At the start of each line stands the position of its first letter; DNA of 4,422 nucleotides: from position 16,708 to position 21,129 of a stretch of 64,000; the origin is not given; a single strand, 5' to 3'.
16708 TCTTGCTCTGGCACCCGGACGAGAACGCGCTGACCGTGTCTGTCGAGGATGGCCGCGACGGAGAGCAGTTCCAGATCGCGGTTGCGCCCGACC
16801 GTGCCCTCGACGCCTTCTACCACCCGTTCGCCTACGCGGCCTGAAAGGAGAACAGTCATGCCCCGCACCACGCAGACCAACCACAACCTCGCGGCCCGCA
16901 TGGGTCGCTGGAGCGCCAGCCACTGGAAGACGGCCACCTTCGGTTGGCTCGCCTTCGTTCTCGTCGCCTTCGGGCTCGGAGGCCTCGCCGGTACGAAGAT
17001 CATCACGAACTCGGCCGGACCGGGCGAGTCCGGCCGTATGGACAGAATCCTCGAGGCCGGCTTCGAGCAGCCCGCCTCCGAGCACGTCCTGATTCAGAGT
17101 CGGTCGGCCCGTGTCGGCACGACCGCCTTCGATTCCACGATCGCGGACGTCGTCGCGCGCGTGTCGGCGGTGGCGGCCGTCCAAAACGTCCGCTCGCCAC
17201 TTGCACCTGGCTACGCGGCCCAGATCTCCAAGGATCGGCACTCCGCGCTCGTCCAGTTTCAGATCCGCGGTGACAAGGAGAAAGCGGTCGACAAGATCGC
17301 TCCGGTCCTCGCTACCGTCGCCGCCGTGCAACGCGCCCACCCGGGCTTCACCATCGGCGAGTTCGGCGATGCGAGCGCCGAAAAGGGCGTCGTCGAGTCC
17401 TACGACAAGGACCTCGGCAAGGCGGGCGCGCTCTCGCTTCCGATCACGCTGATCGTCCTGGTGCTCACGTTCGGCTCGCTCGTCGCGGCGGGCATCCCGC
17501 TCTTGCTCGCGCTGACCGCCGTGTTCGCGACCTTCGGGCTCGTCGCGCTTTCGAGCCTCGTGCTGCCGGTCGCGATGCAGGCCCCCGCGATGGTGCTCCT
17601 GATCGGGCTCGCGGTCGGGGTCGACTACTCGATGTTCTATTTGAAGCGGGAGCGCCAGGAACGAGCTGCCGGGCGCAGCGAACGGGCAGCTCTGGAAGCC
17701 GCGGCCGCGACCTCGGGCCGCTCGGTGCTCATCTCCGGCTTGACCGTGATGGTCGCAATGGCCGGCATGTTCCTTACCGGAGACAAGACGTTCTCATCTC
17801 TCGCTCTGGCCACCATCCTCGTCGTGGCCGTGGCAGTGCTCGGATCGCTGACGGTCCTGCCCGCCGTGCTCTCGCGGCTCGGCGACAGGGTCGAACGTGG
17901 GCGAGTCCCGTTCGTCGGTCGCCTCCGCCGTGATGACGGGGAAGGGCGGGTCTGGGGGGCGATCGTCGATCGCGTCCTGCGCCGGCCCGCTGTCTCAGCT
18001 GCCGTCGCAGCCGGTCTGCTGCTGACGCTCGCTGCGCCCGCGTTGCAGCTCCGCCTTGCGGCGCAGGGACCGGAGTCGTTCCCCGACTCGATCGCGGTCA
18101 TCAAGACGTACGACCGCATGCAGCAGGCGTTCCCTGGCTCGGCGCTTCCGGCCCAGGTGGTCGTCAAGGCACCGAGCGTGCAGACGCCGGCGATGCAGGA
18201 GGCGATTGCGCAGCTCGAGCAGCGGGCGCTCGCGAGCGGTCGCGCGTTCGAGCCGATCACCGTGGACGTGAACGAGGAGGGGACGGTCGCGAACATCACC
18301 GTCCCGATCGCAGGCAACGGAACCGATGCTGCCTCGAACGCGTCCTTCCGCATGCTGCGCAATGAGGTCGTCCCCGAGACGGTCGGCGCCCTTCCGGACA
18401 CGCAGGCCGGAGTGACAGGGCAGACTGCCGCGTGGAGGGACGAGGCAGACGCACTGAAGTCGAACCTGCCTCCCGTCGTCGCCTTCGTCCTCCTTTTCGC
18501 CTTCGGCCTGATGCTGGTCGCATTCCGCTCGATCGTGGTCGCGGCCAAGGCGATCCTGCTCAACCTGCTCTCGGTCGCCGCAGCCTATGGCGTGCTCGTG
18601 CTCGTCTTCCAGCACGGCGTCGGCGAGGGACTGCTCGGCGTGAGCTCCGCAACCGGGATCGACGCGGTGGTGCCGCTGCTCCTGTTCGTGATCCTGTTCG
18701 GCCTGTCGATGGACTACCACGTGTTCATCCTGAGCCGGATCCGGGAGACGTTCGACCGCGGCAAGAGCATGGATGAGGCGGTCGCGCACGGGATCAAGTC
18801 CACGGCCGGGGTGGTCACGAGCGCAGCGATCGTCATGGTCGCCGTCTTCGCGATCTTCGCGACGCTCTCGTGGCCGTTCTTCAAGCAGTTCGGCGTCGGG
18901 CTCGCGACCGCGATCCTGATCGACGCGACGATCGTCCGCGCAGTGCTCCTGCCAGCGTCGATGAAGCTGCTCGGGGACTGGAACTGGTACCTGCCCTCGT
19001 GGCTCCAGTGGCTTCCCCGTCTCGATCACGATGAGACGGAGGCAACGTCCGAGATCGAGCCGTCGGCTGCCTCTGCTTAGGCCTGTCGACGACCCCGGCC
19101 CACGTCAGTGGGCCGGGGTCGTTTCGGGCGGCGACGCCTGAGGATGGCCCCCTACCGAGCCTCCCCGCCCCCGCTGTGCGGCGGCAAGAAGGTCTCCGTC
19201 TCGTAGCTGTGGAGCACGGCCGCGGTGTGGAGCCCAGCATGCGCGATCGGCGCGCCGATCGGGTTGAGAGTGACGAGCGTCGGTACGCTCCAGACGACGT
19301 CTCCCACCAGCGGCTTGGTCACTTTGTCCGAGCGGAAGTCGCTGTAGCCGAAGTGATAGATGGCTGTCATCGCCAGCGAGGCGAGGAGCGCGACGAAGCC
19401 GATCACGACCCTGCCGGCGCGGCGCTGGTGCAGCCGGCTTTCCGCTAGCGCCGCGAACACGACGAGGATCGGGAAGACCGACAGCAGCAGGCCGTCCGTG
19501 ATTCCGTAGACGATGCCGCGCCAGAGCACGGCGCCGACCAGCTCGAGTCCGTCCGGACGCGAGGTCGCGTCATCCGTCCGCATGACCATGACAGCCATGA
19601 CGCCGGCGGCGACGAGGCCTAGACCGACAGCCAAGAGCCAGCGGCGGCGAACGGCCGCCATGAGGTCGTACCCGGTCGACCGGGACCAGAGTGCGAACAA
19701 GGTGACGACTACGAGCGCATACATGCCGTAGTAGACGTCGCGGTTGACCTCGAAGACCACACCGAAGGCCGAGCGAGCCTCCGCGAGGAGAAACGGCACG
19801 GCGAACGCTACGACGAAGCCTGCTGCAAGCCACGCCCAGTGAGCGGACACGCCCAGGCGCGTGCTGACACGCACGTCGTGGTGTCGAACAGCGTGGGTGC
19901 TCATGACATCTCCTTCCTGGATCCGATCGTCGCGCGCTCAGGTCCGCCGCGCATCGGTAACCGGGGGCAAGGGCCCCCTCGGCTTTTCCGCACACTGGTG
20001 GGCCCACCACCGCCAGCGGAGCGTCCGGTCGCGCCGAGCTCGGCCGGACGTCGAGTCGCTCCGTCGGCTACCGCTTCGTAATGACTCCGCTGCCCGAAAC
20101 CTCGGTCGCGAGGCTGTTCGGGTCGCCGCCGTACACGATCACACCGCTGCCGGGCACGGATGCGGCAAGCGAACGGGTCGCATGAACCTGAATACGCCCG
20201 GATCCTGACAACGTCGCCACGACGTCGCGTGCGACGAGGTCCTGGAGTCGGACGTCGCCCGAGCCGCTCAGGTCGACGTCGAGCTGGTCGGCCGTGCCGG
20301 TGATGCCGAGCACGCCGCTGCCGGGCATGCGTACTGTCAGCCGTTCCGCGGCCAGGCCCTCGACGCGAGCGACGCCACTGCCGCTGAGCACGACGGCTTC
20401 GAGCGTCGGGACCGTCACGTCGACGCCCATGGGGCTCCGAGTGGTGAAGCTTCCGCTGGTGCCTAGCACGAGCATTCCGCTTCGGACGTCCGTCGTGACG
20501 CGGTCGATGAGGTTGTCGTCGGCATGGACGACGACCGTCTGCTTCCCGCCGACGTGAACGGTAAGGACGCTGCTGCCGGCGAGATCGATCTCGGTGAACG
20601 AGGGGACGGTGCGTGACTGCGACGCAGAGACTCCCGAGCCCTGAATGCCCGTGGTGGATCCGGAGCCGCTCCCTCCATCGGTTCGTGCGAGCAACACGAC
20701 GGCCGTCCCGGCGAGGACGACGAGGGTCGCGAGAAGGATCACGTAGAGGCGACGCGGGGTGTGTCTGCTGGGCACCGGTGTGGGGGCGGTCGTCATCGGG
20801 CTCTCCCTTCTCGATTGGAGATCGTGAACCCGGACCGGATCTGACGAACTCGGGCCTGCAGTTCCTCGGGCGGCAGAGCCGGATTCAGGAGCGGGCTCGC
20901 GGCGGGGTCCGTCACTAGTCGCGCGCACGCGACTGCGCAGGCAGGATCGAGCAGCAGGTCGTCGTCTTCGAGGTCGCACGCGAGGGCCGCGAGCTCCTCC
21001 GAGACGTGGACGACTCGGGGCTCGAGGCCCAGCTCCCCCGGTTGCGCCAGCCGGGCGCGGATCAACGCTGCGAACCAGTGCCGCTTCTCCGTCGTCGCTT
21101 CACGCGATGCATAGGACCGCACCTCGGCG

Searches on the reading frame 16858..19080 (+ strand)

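Call 8: search_protein_families(library=pfam, proteins=[window:16858-19080:+])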
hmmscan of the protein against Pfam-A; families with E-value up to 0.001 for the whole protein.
window:16858-19080:+ (740 aa): 2 families
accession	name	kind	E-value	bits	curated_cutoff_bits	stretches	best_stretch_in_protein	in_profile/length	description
PF03176.21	MMPL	-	3.3e-85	286.4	20.5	2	67-379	22-332/333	MMPL family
PF12349.14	Sterol-sensing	-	0.00072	19.9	22.3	0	216-350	14-145/153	Sterol-sensing domain of SREBP cleavage-activation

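Call 47: search_protein_families(library=ncbifam, proteins=[window:16858-19080:+], max_evalue=0.01)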
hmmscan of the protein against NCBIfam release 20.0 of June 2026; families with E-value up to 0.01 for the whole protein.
window:16858-19080:+ (740 aa): 12 families
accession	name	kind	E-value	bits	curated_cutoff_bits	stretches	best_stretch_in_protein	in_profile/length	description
NF052608.1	TrhMmycExpMmpL3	equivalog_domain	3.6e-68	230.8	1400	2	358-719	382-745/992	trehalose monomycolate exporter MmpL3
TIGR00833.1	actII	subfamily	1.2e-58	199.2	874.7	2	93-455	82-441/910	MMPL family RND transporter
TIGR00921.1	2A067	subfamily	4.6e-42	144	351.9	3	116-339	123-344/733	hydrophobe/amphiphile efflux-3 (HAE3) family transporter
TIGR03480.1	HpnN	hypoth_equivalog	7.6e-14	50.7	751.85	2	160-392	245-461/862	hopanoid biosynthesis associated RND transporter like protein HpnN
NF011315.0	PRK14726.1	equivalog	4.4e-08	31.7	1249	1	478-701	316-519/855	protein translocase subunit SecDF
NF052374.1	HopndTporHpnN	equivalog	5.2e-08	31.4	1100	1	190-352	278-437/858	hopanoid transporter HpnN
NF045600.2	BstA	equivalog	2e-07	29.3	1400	1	552-688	288-423/903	sterol transporter cytoplasmic membrane protein BstA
TIGR00916.1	2A0604s01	subfamily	2.3e-07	30.7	148.6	1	188-329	92-229/231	SecD/SecF family protein translocase subunit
TIGR01129.1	secD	equivalog_domain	3.6e-06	26.4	244.4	1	188-333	252-392/397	protein translocase subunit SecD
NF009584.0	PRK13024.1-4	equivalog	0.00056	18.4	1171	1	211-328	284-403/759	protein translocase subunit SecDF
NF009583.0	PRK13024.1-3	subfamily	0.00075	17.6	721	0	610-693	337-424/755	protein translocase subunit SecDF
NF009585.0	PRK13024.1-5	equivalog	0.0065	14.5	1037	0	540-661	502-604/993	protein translocase subunit SecDF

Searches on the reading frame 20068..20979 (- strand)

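Call 8: search_protein_families(library=pfam, proteins=[window:20068-20979:-])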
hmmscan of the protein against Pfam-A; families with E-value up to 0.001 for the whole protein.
window:20068-20979:- (303 aa): 1 family
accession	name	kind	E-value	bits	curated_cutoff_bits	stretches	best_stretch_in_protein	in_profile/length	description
PF10988.14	DUF2807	-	7.8e-35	120.7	24.2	1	128-287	2-181/181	Putative auto-transporter adhesin, head GIN domain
